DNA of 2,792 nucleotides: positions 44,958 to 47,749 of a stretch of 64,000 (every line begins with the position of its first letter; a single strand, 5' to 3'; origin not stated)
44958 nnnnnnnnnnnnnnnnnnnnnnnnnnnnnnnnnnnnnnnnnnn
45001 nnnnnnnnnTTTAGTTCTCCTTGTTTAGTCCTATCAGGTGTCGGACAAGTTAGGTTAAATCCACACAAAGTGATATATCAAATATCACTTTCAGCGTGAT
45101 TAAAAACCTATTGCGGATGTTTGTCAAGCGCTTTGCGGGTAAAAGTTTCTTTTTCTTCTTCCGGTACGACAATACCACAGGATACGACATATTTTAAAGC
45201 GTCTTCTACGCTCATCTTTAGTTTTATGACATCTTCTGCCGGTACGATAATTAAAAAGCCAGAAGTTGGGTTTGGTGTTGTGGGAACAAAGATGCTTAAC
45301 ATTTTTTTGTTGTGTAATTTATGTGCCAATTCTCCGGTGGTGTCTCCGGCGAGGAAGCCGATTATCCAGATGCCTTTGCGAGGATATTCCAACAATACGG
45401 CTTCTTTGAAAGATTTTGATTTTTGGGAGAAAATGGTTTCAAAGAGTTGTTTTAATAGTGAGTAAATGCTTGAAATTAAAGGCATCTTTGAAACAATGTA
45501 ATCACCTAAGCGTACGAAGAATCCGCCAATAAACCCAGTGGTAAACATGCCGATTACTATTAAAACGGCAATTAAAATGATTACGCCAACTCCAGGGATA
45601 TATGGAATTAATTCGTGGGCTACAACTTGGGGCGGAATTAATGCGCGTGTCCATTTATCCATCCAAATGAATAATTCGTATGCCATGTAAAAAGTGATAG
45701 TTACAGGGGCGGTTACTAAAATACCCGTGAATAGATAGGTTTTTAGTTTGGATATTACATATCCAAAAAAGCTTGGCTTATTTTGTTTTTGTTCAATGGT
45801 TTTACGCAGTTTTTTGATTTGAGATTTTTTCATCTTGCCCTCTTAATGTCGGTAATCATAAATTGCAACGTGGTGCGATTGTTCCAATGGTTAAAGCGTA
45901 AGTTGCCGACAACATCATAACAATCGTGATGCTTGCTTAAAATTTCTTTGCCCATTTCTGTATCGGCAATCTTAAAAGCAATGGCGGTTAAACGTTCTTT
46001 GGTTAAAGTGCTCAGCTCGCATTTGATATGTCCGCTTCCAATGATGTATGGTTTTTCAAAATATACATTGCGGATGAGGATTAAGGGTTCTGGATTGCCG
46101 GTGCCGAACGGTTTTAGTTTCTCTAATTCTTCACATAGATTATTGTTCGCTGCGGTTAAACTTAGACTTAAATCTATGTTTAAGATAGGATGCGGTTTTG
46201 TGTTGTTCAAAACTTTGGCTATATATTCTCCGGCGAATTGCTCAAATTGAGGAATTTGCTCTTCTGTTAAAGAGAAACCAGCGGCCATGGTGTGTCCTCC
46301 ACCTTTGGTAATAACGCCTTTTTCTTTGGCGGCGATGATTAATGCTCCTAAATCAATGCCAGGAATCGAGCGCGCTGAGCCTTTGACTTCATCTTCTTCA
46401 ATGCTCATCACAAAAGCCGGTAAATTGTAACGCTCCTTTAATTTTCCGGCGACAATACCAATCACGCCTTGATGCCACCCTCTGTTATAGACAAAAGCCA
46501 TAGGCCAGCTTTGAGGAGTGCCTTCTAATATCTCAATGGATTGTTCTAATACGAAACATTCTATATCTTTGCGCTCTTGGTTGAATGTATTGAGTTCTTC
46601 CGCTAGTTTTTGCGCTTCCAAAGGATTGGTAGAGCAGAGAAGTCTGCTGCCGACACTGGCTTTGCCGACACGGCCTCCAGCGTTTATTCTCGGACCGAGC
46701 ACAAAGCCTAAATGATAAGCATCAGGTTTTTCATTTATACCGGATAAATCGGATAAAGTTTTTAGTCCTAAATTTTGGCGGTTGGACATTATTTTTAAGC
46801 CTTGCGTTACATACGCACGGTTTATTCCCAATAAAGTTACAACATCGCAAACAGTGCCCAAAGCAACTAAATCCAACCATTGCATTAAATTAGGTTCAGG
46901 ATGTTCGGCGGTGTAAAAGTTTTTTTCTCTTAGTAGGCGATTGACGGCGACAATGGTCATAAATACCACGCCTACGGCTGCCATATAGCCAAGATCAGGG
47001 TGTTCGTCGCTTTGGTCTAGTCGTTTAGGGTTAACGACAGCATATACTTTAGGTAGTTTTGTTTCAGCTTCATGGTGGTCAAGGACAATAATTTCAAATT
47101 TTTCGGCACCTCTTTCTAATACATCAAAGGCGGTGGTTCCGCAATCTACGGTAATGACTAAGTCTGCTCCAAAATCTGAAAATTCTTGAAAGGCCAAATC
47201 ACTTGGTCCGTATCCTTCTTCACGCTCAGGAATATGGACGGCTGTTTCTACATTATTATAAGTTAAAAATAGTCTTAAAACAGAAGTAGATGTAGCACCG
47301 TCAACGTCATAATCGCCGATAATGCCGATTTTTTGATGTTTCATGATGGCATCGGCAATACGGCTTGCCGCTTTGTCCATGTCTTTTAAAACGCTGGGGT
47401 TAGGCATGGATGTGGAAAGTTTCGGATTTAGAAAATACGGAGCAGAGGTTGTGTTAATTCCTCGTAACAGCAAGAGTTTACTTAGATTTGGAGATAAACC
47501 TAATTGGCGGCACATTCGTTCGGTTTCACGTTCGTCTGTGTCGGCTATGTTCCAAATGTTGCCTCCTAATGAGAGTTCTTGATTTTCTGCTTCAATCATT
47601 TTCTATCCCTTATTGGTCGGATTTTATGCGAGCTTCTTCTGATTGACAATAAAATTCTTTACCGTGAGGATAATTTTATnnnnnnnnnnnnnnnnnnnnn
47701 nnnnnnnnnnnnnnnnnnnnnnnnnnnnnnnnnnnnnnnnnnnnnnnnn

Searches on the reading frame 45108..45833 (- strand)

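Call 24: search_protein_families(library=pfam, proteins=[window:45108-45833:-], max_evalue=0.001)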
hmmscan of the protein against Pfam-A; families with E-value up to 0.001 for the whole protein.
window:45108-45833:- (241 aa): 1 family
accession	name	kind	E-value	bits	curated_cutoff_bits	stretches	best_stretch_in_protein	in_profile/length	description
PF04367.18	DUF502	-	8.7e-34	116.1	23.8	1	85-191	1-107/107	Protein of unknown function (DUF502)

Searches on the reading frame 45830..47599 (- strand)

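Call 24: search_protein_families(library=pfam, proteins=[window:45830-47599:-], max_evalue=0.001)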
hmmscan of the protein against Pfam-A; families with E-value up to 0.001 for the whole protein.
window:45830-47599:- (589 aa): 3 families
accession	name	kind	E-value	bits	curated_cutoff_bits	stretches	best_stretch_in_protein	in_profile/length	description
PF17768.7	RecJ_OB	-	6.6e-25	87.7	27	1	475-584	1-107/107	RecJ OB domain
PF02272.25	DHHA1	-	6.4e-20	72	25.9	1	370-461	7-101/102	DHHA1 domain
PF01368.27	DHH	-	4.6e-19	69.4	28.1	1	90-249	1-125/125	DHH family, N-terminal domain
